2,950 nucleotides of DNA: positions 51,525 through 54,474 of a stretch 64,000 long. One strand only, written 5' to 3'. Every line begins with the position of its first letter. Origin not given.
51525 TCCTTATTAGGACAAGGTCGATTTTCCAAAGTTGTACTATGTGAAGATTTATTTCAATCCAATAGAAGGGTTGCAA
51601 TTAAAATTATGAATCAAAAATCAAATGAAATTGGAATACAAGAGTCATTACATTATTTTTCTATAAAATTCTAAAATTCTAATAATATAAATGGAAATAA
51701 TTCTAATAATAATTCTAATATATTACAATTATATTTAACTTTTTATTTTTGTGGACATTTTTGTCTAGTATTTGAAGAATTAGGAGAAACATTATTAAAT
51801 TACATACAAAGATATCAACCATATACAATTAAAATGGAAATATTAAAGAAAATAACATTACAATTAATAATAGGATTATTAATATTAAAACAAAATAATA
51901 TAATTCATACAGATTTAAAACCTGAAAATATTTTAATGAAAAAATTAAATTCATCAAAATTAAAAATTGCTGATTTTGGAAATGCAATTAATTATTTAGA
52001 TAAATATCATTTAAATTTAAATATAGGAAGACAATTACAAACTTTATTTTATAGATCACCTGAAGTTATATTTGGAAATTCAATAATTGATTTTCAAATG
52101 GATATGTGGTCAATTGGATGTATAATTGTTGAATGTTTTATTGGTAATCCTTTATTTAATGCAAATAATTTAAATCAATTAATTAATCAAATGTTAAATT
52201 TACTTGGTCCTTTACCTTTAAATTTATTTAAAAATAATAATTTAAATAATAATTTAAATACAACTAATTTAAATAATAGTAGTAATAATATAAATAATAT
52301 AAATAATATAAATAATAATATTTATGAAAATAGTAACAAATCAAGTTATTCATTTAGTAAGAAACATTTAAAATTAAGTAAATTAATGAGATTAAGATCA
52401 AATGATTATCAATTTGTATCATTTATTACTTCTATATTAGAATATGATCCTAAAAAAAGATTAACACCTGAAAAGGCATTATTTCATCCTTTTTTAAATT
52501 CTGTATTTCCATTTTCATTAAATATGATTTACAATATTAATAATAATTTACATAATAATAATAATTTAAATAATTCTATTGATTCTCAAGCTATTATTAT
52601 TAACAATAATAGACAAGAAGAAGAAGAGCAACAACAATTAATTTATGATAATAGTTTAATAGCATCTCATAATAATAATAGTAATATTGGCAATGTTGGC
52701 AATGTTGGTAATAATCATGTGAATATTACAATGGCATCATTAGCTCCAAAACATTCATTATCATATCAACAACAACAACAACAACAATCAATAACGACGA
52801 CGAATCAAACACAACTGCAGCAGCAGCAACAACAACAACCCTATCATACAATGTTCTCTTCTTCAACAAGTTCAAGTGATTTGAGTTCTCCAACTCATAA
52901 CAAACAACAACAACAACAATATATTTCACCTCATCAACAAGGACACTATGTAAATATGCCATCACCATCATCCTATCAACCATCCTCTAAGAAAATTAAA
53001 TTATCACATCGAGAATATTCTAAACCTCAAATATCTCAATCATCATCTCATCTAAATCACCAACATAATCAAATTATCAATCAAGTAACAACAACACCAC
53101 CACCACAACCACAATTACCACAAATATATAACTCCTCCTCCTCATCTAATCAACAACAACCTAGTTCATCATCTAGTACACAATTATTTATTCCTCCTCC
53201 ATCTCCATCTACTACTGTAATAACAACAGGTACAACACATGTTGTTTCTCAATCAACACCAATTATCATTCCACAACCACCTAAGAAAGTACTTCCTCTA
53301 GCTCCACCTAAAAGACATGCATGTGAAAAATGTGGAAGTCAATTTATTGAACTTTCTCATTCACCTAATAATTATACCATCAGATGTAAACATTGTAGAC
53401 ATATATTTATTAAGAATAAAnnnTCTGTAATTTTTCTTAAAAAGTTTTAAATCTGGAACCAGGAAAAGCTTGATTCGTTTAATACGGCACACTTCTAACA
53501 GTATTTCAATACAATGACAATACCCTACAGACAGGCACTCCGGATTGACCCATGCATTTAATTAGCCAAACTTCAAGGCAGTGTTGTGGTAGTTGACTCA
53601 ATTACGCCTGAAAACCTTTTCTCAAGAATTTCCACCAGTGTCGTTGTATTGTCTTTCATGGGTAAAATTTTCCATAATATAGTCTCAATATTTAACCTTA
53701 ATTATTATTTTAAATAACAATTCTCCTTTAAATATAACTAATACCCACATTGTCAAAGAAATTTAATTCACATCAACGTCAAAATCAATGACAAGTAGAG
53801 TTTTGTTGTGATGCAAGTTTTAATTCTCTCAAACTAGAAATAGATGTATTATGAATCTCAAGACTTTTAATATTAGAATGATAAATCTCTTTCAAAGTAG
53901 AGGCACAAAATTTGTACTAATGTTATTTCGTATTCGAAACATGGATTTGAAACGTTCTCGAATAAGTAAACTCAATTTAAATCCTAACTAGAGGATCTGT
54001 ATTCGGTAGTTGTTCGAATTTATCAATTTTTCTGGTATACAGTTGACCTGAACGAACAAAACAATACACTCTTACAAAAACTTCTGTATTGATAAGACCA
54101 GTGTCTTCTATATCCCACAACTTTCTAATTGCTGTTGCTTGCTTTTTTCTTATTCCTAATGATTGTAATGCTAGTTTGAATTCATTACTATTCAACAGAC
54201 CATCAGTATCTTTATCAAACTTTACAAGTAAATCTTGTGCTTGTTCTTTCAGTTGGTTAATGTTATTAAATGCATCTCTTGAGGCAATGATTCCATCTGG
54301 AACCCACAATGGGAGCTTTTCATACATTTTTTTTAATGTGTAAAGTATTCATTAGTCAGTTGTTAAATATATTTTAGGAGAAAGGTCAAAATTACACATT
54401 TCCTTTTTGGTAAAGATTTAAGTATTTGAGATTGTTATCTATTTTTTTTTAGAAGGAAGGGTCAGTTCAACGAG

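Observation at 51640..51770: In-frame TAA separates kinase subdomains II-III from IV-XI of a DYRK-like kinase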

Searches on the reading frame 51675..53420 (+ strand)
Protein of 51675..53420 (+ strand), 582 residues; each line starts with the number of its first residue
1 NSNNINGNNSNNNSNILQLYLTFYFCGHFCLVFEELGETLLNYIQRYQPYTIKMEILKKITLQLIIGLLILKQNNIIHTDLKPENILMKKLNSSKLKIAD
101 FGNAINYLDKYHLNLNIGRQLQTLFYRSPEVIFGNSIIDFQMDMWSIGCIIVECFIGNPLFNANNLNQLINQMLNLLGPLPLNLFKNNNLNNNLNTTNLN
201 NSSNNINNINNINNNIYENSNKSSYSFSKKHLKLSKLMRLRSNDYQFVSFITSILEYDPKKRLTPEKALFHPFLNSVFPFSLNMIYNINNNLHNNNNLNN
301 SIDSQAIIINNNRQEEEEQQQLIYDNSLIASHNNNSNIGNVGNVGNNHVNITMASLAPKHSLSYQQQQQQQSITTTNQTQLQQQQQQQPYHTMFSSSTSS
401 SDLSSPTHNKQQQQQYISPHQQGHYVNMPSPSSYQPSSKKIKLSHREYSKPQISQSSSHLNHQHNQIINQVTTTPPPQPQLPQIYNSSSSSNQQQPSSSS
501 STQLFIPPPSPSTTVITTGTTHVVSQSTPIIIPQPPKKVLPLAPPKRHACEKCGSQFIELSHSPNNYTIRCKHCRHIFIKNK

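Call 6: search_protein_families(library=pfam, proteins=[window:51675-53420:+], max_evalue=0.01)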
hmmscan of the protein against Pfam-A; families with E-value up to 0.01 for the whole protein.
window:51675-53420:+ (582 aa): 3 families
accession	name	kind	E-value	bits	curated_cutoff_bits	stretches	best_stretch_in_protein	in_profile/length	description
PF00069.31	Pkinase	-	1.4e-36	126.6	31.7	1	11-274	55-263/263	Protein kinase domain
PF07714.23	PK_Tyr_Ser-Thr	-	2.5e-13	50.4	23.1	1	12-167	59-211/258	Protein tyrosine and serine/threonine kinase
PF13719.11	Zn_ribbon_5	-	0.0018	18.4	29.3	1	549-578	4-35/37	zinc-ribbon domain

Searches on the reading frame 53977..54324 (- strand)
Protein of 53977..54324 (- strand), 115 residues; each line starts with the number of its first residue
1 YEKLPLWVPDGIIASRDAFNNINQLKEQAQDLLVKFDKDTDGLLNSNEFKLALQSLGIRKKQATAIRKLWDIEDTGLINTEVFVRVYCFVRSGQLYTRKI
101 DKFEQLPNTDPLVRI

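Call 51: list_cluster_members(proteins=[window:53977-54324:-, window:54575-57058:-, window:57061-58962:-, window:59111-59701:-, window:61139-61774:-, window:45395-46240:+, window:36045-36653:-, window:22881-23579:-, window:21020-22060:+, window:11716-12534:-])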
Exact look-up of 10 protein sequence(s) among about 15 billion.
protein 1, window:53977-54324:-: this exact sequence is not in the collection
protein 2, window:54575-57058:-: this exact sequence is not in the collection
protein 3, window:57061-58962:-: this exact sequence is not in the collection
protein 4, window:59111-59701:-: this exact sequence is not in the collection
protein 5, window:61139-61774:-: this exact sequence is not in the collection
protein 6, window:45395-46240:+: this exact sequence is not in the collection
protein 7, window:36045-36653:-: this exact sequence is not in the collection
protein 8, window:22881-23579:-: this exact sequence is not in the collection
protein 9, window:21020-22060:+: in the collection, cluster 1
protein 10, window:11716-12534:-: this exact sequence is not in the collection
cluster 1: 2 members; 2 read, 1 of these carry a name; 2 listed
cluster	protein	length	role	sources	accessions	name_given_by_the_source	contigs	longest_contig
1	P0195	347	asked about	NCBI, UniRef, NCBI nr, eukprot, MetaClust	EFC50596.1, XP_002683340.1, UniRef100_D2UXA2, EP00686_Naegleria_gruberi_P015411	predicted protein [Naegleria gruberi] | Predicted protein n=1 Tax=Naegleria gruberi TaxID=5762 RepID=D2UXA2_NAEGR | uncharacterized protein NAEGRDRAFT_45318 [Naegleria gruberi]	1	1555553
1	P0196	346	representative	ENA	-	-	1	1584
